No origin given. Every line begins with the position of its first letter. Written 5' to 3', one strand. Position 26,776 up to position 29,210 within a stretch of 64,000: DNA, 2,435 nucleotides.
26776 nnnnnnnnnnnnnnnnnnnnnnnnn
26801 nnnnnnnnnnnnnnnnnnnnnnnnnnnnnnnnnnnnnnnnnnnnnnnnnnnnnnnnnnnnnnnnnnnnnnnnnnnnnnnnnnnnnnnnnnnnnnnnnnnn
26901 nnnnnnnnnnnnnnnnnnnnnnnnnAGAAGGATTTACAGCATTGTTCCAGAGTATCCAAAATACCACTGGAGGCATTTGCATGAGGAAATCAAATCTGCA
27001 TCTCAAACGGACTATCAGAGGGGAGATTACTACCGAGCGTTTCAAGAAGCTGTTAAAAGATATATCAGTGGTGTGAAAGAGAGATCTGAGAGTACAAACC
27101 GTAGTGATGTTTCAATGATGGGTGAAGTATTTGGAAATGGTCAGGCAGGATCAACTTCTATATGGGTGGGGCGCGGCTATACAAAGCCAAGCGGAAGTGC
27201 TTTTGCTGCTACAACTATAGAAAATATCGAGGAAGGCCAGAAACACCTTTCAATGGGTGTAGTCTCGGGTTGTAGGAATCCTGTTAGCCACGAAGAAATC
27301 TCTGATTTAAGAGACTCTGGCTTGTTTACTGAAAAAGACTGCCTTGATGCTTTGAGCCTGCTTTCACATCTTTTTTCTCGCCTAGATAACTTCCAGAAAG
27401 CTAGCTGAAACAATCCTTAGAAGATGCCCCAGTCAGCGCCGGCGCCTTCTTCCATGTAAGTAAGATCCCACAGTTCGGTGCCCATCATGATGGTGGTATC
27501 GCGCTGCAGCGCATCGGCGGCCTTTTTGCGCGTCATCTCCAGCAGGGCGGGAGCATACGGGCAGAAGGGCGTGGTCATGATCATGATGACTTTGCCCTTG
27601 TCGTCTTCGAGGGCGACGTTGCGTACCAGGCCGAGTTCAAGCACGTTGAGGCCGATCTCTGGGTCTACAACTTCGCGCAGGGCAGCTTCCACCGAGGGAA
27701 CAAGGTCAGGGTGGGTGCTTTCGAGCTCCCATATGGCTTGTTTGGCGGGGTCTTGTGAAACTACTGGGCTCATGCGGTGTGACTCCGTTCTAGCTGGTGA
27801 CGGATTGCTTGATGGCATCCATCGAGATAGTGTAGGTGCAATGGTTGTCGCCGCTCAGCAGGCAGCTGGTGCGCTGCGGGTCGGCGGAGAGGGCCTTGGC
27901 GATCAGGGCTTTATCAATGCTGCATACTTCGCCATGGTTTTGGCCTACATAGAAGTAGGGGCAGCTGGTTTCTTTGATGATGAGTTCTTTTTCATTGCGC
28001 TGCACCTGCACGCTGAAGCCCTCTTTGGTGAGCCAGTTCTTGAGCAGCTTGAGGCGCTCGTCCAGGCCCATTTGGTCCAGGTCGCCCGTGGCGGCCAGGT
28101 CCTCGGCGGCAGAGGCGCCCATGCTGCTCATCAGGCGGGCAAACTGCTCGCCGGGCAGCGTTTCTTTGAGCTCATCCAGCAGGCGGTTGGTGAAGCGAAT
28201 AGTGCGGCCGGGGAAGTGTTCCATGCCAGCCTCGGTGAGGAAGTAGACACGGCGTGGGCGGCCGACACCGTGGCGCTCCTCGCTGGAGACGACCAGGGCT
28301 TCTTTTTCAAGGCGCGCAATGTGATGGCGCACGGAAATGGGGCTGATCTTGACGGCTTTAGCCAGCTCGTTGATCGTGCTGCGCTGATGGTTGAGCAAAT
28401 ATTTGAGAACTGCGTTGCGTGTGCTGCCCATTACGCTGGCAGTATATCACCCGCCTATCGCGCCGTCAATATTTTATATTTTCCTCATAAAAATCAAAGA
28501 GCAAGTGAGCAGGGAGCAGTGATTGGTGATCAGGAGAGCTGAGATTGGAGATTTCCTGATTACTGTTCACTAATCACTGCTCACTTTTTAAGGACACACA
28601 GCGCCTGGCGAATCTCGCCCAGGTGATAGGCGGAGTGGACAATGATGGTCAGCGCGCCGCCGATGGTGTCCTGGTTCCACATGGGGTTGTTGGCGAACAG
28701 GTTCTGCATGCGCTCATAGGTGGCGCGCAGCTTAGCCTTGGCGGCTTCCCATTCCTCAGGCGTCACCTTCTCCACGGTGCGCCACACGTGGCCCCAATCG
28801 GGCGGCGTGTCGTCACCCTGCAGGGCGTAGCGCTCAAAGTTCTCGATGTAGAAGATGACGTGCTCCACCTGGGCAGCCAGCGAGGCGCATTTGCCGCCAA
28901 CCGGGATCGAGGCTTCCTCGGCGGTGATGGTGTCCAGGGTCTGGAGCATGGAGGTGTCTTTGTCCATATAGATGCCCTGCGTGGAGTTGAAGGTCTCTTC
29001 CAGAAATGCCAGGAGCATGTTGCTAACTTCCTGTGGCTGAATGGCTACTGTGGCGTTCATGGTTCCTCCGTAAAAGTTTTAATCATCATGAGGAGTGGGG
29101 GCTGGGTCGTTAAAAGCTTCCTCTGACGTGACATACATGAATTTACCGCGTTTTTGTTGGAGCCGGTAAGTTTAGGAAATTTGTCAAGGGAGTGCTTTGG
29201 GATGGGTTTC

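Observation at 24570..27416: AT-rich two-gene cassette: a C5 methyltransferase translationally coupled to a GHKL-ATPase/HEPN(Rx4H) fusion, possibly a methylation-linked defence system with an RNase-type effector and no DNase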

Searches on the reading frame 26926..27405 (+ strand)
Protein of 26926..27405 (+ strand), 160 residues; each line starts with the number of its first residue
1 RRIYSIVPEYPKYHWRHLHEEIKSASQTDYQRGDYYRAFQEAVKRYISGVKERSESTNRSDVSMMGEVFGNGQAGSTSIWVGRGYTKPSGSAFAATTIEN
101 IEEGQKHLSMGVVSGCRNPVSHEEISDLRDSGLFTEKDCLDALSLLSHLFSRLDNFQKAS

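Call 48: search_solved_structures(query=A2, max_evalue=10, show_alignments=2)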
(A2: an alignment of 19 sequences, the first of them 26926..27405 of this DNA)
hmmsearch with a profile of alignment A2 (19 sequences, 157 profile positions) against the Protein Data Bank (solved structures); distinct sequences matched with E-value up to 10: 10.
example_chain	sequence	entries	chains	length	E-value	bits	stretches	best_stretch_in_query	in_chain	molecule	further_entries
8ymm_A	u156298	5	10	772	0.27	14.4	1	73-113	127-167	Protein OSCA1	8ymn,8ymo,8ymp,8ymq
6jpf_A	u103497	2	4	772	0.27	14.4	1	73-113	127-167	Protein OSCA1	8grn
5cwc_A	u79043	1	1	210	0.48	13.5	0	17-68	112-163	Designed helical repeat protein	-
9pvh_A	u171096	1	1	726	0.97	12.5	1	9-49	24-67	Cullin-4A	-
4a0k_A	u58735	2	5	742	1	12.5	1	9-49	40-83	CULLIN-4A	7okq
2hye_C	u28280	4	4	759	1.1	12.4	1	9-49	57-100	Cullin-4A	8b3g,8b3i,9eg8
9lwi_G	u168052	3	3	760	1.1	12.4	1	9-49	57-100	Cullin-4A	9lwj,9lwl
7opc_e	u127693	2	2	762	1.1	12.4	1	9-49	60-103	Cullin-4A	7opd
9uum_A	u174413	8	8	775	1.1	12.3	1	9-49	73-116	Cullin-4A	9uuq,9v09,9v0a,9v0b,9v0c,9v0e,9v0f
5cwg_A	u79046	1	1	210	9.1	9.4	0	18-69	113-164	Designed helical repeat protein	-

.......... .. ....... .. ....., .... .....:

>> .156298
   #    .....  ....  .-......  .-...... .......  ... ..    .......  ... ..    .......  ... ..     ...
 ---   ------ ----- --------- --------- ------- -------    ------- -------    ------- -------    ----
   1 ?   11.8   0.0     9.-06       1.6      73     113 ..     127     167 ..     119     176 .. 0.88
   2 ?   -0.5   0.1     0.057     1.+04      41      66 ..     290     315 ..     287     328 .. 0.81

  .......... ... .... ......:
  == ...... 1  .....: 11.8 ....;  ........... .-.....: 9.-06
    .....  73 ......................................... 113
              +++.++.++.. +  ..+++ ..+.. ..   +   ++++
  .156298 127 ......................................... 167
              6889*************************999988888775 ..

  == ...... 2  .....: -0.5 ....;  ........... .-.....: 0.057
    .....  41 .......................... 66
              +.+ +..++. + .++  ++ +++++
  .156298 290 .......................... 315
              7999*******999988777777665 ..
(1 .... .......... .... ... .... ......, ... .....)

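Call 54: predict_structure(alignment_id=A2)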
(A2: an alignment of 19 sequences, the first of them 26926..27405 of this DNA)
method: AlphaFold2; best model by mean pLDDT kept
length: 160 residues; sequences in the alignment: 19
mean_pLDDT: 84.4   pTM: 0.80
mean pLDDT of the five models: 84.4, 83.0, 83.0, 82.9, 81.9
residues with pLDDT >= 90: 67; 70-90: 71; 50-70: 20; < 50: 2
segments of 3 or more residues with pLDDT < 50: none
pLDDT, mean of each block of 10 residues (from residue 1): 57 86 95 91 94 89 88 65 85 90 91 76 78 88 93 83
secondary structure, 60 per line:
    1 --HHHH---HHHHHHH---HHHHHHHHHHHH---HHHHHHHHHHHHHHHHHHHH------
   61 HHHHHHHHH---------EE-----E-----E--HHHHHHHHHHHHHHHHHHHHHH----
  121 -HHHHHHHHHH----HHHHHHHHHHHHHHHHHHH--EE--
elements in order: H3-6 H10-16 H20-31 H35-54 H61-69 H95-116 H122-131 H136-154

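Call 97: search_protein_representatives(alignment_id=A2)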
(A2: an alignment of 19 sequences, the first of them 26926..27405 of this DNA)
Query: 19 sequences, 157 profile positions. Proteins with E-value up to 0.001 (for the whole library): 860; up to 1e-10: 175; up to 1e-30: 65. The best 150 are listed.
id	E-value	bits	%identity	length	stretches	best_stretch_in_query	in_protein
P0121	4.0e-72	257.5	-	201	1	1-155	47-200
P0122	8.5e-69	246.7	-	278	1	2-155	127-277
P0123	5.6e-63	227.8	-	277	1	2-153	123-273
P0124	6.8e-63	227.5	-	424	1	2-154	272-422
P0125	1.7e-58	213.3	-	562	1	1-155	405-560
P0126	1.9e-56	206.6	-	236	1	1-156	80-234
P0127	4.0e-56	205.5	-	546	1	2-152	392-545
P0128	2.7e-54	199.6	-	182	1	1-139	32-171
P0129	5.5e-54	198.6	-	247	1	1-154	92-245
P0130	7.1e-54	198.2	-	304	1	2-153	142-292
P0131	1.5e-53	197.2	-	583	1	2-155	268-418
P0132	2.4e-53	196.5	-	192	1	3-155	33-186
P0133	2.5e-53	196.4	-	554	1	2-155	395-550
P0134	4.1e-53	195.7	-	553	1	2-154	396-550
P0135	4.5e-53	195.6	-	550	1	4-156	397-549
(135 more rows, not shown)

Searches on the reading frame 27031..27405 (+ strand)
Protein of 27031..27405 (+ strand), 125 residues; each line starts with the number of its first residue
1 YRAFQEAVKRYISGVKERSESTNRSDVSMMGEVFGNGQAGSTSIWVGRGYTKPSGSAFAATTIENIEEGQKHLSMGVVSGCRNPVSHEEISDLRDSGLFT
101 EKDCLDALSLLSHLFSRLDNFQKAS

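Call 4: search_protein_families(library=pfam, proteins=[window:27031-27405:+], max_evalue=1)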
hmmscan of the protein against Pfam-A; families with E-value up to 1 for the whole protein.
window:27031-27405:+ (125 aa): 1 family
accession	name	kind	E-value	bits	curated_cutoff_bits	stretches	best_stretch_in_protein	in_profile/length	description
PF09509.15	Hypoth_Ymh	-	1.8e-09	38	25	1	2-118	22-119/119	Protein of unknown function (Hypoth_ymh)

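Call 5: search_protein_families(library=ncbifam, proteins=[window:27031-27405:+], max_evalue=1)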
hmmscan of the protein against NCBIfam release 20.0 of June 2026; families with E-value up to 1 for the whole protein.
window:27031-27405:+ (125 aa): 1 family
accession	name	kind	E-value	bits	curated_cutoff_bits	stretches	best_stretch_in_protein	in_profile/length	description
TIGR02391.1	hypoth_ymh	hypoth_equivalog_domain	2e-10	40.8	39.45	1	3-120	21-125/125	TIGR02391 family protein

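Call 6: search_protein_families(library=padloc, proteins=[window:27031-27405:+], max_evalue=1)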
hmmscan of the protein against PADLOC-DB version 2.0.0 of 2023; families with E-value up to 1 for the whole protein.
window:27031-27405:+ (125 aa): 2 families
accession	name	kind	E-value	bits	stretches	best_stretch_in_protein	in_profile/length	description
PDLC03987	PD-Lambda-3_B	-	0.0013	16.1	1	67-124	213-266/270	-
PDLC02998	DUF2290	-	0.038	11.6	1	59-87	117-145/195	-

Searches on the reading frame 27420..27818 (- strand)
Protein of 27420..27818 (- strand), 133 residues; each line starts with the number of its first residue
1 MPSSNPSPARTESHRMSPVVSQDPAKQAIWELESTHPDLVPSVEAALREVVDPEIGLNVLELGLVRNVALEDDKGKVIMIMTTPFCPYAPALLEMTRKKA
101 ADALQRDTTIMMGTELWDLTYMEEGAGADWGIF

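Call 79: find_encoding_contigs(protein=window:27420-27818:-, flank=6000, max_places=6)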
Protein window:27420-27818:- (133 aa): no gene with exactly this product is on record in the collection.

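Call 87: search_protein_families(library=pfam, proteins=[window:27420-27818:-], max_evalue=0.001)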
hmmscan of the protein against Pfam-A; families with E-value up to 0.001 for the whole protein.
window:27420-27818:- (133 aa): 1 family
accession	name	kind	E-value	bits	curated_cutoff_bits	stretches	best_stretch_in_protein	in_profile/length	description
PF01883.24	FeS_assembly_P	-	1.9e-14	54.1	23.5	1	43-108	4-69/73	Iron-sulfur cluster assembly protein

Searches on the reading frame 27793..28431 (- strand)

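Call 87: search_protein_families(library=pfam, proteins=[window:27793-28431:-], max_evalue=0.001)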
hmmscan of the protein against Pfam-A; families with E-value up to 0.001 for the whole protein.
window:27793-28431:- (213 aa): 6 families
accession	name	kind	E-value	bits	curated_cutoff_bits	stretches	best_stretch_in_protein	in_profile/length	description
PF13412.12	HTH_24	-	4.6e-08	33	21.9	1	5-44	5-44/48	Winged helix-turn-helix DNA-binding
PF03551.20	PadR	-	9.7e-07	29.1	27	1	28-72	28-72/75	Transcriptional regulator PadR-like family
PF01022.26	HTH_5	-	1.4e-06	28.5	22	1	3-47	2-45/47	Bacterial regulatory protein, arsR family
PF08279.18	HTH_11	-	4.6e-05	23.7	25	1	5-55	2-53/55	HTH domain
PF08221.17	HTH_9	-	4.8e-05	23.8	23.4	1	2-41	12-51/62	RNA polymerase III subunit RPC82 helix-turn-helix domain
PF13601.12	HTH_34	-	0.00043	20.8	27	1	5-73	2-69/80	Winged helix DNA-binding domain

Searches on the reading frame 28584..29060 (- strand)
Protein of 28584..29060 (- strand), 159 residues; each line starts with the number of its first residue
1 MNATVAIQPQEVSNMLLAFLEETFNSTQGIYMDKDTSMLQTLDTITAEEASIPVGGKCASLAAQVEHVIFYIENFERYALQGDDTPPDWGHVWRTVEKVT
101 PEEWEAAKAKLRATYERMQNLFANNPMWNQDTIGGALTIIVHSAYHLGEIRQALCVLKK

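Call 87: search_protein_families(library=pfam, proteins=[window:28584-29060:-], max_evalue=0.001)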
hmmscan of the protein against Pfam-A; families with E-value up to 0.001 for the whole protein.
window:28584-29060:- (159 aa): 1 family
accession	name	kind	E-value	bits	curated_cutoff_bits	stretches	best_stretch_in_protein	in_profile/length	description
PF12867.12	DinB_2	-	7.7e-07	30.1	24.8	1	38-150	9-128/128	DinB superfamily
